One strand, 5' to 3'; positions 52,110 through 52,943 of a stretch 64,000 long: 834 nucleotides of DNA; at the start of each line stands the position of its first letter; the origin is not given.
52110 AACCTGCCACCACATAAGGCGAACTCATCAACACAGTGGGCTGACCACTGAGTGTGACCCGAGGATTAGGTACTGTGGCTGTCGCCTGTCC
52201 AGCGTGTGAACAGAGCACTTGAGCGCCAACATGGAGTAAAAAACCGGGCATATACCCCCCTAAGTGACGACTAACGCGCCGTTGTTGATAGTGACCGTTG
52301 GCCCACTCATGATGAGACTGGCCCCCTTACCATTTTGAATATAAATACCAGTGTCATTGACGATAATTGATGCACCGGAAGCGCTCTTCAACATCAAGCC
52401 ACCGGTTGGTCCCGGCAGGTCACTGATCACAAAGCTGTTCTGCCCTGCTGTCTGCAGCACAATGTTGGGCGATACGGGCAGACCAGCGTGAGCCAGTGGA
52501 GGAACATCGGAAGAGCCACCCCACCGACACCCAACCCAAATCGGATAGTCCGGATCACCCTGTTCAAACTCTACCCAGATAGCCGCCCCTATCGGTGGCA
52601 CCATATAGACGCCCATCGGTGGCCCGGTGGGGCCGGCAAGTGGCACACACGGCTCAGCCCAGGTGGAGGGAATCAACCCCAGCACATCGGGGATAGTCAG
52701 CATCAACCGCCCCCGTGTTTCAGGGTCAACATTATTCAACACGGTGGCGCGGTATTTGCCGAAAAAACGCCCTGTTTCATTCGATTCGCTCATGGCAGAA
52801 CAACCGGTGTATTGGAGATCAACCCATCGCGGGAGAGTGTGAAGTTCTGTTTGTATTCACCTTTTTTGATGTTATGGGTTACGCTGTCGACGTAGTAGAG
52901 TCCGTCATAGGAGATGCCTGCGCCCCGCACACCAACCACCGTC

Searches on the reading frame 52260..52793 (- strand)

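Call 82: search_protein_families(library=pfam, proteins=[window:52260-52793:-], max_evalue=0.00001)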
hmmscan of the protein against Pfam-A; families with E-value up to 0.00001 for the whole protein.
window:52260-52793:- (177 aa): 1 family
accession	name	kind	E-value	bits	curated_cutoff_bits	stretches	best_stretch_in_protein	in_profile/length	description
PF04717.18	Phage_base_V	-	4.8e-17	62.5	23.8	1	14-91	1-75/75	Type VI secretion system/phage-baseplate injector OB domain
